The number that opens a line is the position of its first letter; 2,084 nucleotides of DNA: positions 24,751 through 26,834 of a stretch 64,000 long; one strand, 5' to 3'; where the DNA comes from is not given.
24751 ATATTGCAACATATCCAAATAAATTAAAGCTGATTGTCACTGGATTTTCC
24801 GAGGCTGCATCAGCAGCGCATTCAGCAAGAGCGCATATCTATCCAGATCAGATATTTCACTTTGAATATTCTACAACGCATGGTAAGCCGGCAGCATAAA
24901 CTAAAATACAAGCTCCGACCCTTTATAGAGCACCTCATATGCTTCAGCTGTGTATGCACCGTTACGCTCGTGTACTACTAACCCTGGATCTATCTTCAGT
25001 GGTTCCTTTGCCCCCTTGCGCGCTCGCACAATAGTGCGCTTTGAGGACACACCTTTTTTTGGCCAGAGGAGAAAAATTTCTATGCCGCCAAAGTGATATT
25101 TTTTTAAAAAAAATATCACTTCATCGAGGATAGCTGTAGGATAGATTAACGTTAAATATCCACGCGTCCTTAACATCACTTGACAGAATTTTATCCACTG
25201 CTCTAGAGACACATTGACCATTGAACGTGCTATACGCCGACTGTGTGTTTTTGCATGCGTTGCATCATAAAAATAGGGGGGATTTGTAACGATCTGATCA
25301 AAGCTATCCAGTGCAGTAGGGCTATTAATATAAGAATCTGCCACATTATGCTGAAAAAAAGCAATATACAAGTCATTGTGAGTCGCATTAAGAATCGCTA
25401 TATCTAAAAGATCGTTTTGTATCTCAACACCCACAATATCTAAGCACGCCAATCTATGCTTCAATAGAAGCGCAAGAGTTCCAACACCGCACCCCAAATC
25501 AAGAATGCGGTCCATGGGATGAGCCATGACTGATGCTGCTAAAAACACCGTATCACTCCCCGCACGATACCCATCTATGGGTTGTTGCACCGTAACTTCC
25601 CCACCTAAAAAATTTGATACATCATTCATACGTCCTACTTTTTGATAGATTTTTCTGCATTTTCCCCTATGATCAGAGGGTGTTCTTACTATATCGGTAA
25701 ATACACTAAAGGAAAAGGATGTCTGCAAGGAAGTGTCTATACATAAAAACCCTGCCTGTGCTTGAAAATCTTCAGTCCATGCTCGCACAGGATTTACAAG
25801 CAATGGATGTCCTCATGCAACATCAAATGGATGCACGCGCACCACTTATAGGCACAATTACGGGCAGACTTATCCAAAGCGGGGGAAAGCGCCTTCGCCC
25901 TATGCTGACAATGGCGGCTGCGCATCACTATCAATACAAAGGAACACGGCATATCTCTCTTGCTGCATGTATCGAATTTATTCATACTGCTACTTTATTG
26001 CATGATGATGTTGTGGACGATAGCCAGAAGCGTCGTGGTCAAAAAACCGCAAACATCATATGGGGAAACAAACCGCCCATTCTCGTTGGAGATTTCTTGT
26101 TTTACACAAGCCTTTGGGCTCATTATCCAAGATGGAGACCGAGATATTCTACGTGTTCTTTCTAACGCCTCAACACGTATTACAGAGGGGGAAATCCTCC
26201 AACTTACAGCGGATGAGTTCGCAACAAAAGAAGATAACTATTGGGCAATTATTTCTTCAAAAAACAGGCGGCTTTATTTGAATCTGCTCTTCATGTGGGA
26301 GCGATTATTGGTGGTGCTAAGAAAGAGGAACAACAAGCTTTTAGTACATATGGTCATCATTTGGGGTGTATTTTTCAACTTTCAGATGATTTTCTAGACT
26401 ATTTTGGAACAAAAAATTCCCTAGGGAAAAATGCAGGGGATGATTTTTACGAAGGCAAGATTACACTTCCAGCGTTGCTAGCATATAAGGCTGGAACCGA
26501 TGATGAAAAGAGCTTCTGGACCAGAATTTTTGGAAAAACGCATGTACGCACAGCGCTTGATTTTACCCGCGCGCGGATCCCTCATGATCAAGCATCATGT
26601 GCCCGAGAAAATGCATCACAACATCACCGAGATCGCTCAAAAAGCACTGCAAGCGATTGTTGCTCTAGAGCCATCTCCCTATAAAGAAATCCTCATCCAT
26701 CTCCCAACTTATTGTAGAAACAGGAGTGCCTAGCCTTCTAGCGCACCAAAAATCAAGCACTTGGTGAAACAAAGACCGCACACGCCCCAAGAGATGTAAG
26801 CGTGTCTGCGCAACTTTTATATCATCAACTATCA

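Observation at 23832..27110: Frameshifts are clustered: six in 3.3 kb (fpr-MTase-ispB-glyS) versus none in about 20 kb of long intact genes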

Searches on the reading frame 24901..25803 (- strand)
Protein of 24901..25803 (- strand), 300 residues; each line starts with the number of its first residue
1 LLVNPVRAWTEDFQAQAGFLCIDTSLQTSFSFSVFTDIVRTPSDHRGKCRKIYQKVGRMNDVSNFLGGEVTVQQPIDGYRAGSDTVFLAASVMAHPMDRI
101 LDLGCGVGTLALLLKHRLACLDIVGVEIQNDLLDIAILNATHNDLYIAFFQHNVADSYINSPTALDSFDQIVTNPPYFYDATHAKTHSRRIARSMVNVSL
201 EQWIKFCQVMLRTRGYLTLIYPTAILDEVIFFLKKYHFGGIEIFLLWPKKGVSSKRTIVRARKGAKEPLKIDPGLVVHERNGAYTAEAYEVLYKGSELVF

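Call 6: search_protein_families(library=ncbifam, proteins=[window:24901-25803:-])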
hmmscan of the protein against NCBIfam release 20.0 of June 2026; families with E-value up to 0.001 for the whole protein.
window:24901-25803:- (300 aa): 25 families
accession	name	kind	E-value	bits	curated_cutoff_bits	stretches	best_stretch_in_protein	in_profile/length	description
NF047853.1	tRm6a37MtseTrmN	equivalog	2.2e-17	63.6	350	1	80-234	27-181/244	tRNA(1)(Val) (adenine(37)-N(6))-methyltransferase TrmN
TIGR03534.1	RF_mod_PrmC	equivalog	1.4e-14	54.2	199.1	1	95-183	87-172/253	peptide chain release factor N(5)-glutamine methyltransferase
TIGR00536.1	hemK_fam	subfamily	1.7e-13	50.3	115.5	1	94-180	112-195/286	HemK family protein methyltransferase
NF011529.0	PRK14968.1-3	equivalog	6.2e-12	45.4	162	1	77-180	15-111/198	putative methyltransferase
TIGR03533.1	L3_gln_methyl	equivalog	1.1e-09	38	229.7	1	93-181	118-203/284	50S ribosomal protein L3 N(5)-glutamine methyltransferase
NF009639.0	PRK13168.1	equivalog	3.6e-09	36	458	1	94-177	298-380/446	23S rRNA (uracil(1939)-C(5))-methyltransferase RlmD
TIGR00479.1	rumA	equivalog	6e-08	31.9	183.55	1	96-177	293-373/432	23S rRNA (uracil(1939)-C(5))-methyltransferase RlmD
NF043040.1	corrin_prot_MT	hypoth_equivalog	4e-07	29.7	180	1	91-172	36-115/216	corrinoid protein-associated methyltransferase CpaM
NF001790.0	PRK00517.3-3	equivalog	6.4e-07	29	269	1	93-180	119-201/262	50S ribosomal protein L11 methyltransferase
TIGR00537.1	hemK_rel_arch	hypoth_equivalog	9.1e-06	25.5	87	1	80-184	3-99/179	HemK2/MTQ2 family protein methyltransferase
NF011527.0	PRK14968.1-1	equivalog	1.1e-05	25.2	242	1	78-180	14-106/192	putative methyltransferase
NF007023.0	PRK09489.1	equivalog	1.1e-05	24.8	295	1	87-182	187-276/342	16S rRNA (guanine(1207)-N(2))-methyltransferase RsmC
NF002910.0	PRK03522.2-3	equivalog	1.8e-05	24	558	1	97-176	235-317/383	23S rRNA (uracil(747)-C(5))-methyltransferase RlmC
NF011530.0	PRK14968.1-4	equivalog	3.2e-05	23.3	243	1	70-181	11-113/202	putative methyltransferase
NF053839.1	CPFASynBruc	equivalog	6.6e-05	22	600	1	88-147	166-224/410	cyclopropane fatty acid synthase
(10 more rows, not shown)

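Call 28: find_related_loci(query=window:24904-25629:-, collection=metagenome_contigs, flank=10000)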
Query window:24904-25629:- (242 aa) in metagenome_contigs; peptide patterns used: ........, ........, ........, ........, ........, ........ (x = any residue, [..] = any of these).
442 stretches matched a pattern, but none encodes a relative of the query by tblastn (E <= 1e-3).

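Call 47: find_homologous_proteins(query=window:24904-25629:-, max_evalue=1e-20)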
Query window:24904-25629:- (242 aa): 484 proteins with E <= 1e-20 among 1049 candidates; the best 120 are listed.
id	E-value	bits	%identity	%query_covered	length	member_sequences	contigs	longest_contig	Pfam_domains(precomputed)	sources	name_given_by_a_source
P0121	1.3e-158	543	100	100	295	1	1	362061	PF13847.13,PF05175.21,PF02384.23,PF13649.13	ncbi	-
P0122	5.5e-80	286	55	100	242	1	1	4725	PF13847.13,PF05175.21,PF13649.13,PF01170.25,PF08241.19,PF08242.19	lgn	-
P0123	1.9e-78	281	53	100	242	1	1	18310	PF13847.13,PF05175.21,PF13649.13,PF08242.19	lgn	-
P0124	6.4e-51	191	43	97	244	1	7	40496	PF13847.13,PF06325.20,PF05175.21,PF02384.23,PF13649.13,PF07669.18,PF01170.25,PF08242.19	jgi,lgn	jgi:tRNA1(Val) A37 N6-methylase TrmN6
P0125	2.2e-50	189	42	100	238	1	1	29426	PF13847.13,PF06325.20,PF05175.21,PF13649.13,PF01170.25,PF08241.19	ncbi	-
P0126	2.3e-49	186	40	98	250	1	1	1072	PF13847.13,PF05175.21,PF02384.23,PF13649.13,PF08241.19,PF08242.19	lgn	-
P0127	4.3e-48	182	41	98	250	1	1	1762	PF13847.13,PF13489.13,PF05175.21,PF13649.13,PF01170.25,PF08241.19,PF08242.19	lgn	-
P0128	8.7e-48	181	41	98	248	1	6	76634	PF13847.13,PF05175.21,PF02384.23,PF13649.13,PF08241.19,PF08242.19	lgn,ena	-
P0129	2.0e-47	180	41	97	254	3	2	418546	PF13847.13,PF02353.27,PF05175.21,PF02384.23,PF13649.13,PF07669.18,PF01170.25,PF09445.17,PF08241.19,PF08242.19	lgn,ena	-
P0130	4.2e-47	179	44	98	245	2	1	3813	PF13489.13,PF02384.23,PF07669.18,PF02475.24,PF08241.19,PF13847.13,PF06325.20,PF05175.21,PF13649.13,PF02390.24,PF01170.25,PF08242.19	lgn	-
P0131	6.2e-47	178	40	97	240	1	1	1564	PF13847.13,PF06325.20,PF05175.21,PF13649.13,PF07669.18,PF01170.25,PF13679.13,PF08241.19,PF08242.19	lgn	-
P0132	6.8e-47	178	41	98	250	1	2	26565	PF13847.13,PF13489.13,PF05175.21,PF13649.13,PF08241.19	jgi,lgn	jgi:tRNA1(Val) A37 N6-methylase TrmN6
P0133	7.0e-47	178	39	95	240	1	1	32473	PF13847.13,PF06325.20,PF05175.21,PF13649.13,PF07669.18,PF01170.25,PF13679.13,PF08241.19,PF08242.19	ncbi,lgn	-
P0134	1.2e-46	177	41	97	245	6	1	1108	PF13847.13,PF05175.21,PF13649.13,PF07669.18,PF02390.24,PF01170.25,PF08241.19,PF08242.19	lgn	-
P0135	2.0e-46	176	40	98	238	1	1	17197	PF13847.13,PF06325.20,PF05175.21,PF03602.22,PF13649.13,PF01170.25,PF02475.24,PF08241.19,PF08242.19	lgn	-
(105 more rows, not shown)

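Call 48: find_encoding_contigs(protein=P0121, flank=6000, max_places=6)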
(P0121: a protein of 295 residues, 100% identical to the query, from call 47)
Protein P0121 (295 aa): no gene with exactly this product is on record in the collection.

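Call 49: list_cluster_members(proteins=[P0121, P0122])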
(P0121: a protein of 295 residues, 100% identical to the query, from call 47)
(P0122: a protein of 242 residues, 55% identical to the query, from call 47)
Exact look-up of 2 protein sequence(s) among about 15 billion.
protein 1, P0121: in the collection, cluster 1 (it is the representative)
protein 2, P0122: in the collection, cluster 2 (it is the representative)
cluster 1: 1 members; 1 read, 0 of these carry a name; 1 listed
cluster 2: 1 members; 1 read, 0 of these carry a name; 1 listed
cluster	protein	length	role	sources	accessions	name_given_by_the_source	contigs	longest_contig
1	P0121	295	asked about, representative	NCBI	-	-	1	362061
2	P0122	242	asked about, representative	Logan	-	-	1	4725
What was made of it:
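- Tried and rejected: The cluster look-up gave no accession or name (call 49).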

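Call 50: find_encoding_contigs(protein=P0122, flank=6000, max_places=4)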
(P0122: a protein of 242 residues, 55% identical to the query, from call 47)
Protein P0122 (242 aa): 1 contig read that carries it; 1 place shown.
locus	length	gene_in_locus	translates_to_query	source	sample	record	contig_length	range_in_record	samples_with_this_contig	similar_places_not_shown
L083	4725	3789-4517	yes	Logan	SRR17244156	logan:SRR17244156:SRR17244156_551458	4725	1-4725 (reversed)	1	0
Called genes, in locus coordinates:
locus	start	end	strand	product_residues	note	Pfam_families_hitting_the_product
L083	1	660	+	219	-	?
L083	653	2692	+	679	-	PF02092:tRNA_synt_2f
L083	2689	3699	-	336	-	PF00348:polyprenyl_synt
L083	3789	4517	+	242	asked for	PF05175:MTS, PF01170:UPF0020 (faint), PF13847:Methyltransf_31, PF08241:Methyltransf_11 (faint), PF08242:Methyltransf_12, PF13649:Methyltransf_25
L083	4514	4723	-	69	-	?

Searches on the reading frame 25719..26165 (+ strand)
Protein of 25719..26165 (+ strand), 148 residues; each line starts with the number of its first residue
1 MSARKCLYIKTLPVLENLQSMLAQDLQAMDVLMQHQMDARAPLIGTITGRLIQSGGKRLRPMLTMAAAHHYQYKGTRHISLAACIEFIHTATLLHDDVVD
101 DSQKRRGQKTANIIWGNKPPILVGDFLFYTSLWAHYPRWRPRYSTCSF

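Call 6: search_protein_families(library=ncbifam, proteins=[window:25719-26165:+])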
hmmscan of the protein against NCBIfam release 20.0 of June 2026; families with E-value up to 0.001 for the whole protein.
window:25719-26165:+ (148 aa): 16 families
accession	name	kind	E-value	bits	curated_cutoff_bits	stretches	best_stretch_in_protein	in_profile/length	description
NF008140.0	PRK10888.1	equivalog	4.1e-34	118.3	412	1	15-130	3-118/323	octaprenyl diphosphate synthase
TIGR02748.1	GerC3_HepT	equivalog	7.6e-25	87.7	456.55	1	15-132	2-119/319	heptaprenyl diphosphate synthase component II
TIGR02749.1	prenyl_cyano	equivalog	1e-24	87.2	383.2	1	16-133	4-124/322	solanesyl diphosphate synthase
NF041169.1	f2_encap_cargo4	exception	3.6e-22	79.1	450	1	30-129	21-123/334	family 2 encapsulin nanocompartment cargo protein polyprenyl transferase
NF042417.1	NPPPS_Mycobact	equivalog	6.7e-22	78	600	1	24-131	24-132/335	nonaprenyl/(2E,6E)-farnesyl/geranylgeranyl diphosphat synthase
NF040698.1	IdsA_Meth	equivalog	1.4e-20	73.8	468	1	47-129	33-115/328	short chain isoprenyl diphosphate synthase IdsA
NF041003.1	GGPP_syn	equivalog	1.1e-19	70.7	500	1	24-128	8-112/326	geranylgeranyl diphosphate synthase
NF045485.1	FPPsyn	subfamily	2.1e-18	66.5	275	1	52-129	33-112/288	farnesyl diphosphate synthase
NF045628.1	HxpDPsynlarge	equivalog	1.5e-16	60.3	500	1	31-132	10-111/311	hexaprenyl-diphosphate synthase large subunit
NF045549.1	GGPPsyn_IdsB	equivalog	2.1e-15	56.7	475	1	54-130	63-139/346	geranylgeranyl diphosphate synthase IdsB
NF007877.0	PRK10581.1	equivalog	4.5e-13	49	321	1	17-127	6-117/299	(2E,6E)-farnesyl diphosphate synthase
NF045685.1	GGPPSynCrtE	equivalog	6e-13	48.5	460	1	52-128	38-116/293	geranylgeranyl diphosphate synthase CrtE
NF040936.1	hexpp_archaea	equivalog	1.5e-11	44.2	400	1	49-132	34-117/275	hexaprenyl pyrophosphate synthase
NF042416.1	GFPPS_Mycobact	equivalog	3e-10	39.6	600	1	50-116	36-105/350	bifunctional (2E,6E)-farnesyl/geranyl diphosphate synthase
NF040627.1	GFPS_Meth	equivalog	3.6e-10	39.8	600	1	50-132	34-116/285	geranylfarnesyl diphosphate synthase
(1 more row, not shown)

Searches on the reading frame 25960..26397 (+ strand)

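Call 6: search_protein_families(library=ncbifam, proteins=[window:25960-26397:+])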
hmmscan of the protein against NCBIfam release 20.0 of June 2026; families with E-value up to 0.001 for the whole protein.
window:25960-26397:+ (145 aa): 1 family
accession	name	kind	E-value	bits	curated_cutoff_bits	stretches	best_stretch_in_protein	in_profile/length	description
NF008140.0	PRK10888.1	equivalog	6.3e-06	25.7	412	1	48-106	116-175/323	octaprenyl diphosphate synthase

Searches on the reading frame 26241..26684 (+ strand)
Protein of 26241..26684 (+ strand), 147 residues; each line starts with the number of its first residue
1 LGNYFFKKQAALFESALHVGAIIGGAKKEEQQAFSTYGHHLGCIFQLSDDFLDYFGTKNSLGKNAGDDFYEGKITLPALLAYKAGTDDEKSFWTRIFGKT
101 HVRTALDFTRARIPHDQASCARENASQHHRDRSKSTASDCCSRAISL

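Call 6: search_protein_families(library=ncbifam, proteins=[window:26241-26684:+])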
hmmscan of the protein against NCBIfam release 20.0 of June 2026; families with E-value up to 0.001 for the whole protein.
window:26241-26684:+ (147 aa): 15 families
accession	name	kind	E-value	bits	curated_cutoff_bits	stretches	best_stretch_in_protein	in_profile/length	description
NF008140.0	PRK10888.1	equivalog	3.5e-22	79.2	412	1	6-102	168-264/323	octaprenyl diphosphate synthase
NF041169.1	f2_encap_cargo4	exception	2.6e-21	76.2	450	1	7-136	178-305/334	family 2 encapsulin nanocompartment cargo protein polyprenyl transferase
NF040698.1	IdsA_Meth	equivalog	2.8e-20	72.8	468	1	5-99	173-267/328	short chain isoprenyl diphosphate synthase IdsA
TIGR02748.1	GerC3_HepT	equivalog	3.9e-18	65.6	456.55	1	7-84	168-245/319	heptaprenyl diphosphate synthase component II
NF045485.1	FPPsyn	subfamily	4.2e-18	65.5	275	1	7-87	173-253/288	farnesyl diphosphate synthase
NF045685.1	GGPPSynCrtE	equivalog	1.2e-15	57.3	460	1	7-84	178-255/293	geranylgeranyl diphosphate synthase CrtE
TIGR02749.1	prenyl_cyano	equivalog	2.8e-14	52.8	383.2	1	6-112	171-277/322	solanesyl diphosphate synthase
NF045628.1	HxpDPsynlarge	equivalog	3.2e-14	52.6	500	1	7-85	160-238/311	hexaprenyl-diphosphate synthase large subunit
NF041003.1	GGPP_syn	equivalog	3.7e-13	49.2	500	1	7-102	172-267/326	geranylgeranyl diphosphate synthase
NF045549.1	GGPPsyn_IdsB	equivalog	1.5e-11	44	475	1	7-128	194-313/346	geranylgeranyl diphosphate synthase IdsB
NF040789.2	gerfarn_diphsyn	equivalog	1.9e-11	43.7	560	1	8-89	193-274/345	geranylfarnesyl diphosphate synthase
NF042417.1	NPPPS_Mycobact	equivalog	2.4e-10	40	600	1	6-91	180-265/335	nonaprenyl/(2E,6E)-farnesyl/geranylgeranyl diphosphat synthase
NF007877.0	PRK10581.1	equivalog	4.4e-10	39.2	321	1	7-84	180-258/299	(2E,6E)-farnesyl diphosphate synthase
NF042416.1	GFPPS_Mycobact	equivalog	2.7e-09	36.5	600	1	7-76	192-261/350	bifunctional (2E,6E)-farnesyl/geranyl diphosphate synthase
NF040627.1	GFPS_Meth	equivalog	4.4e-07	29.6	600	1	5-56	161-212/285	geranylfarnesyl diphosphate synthase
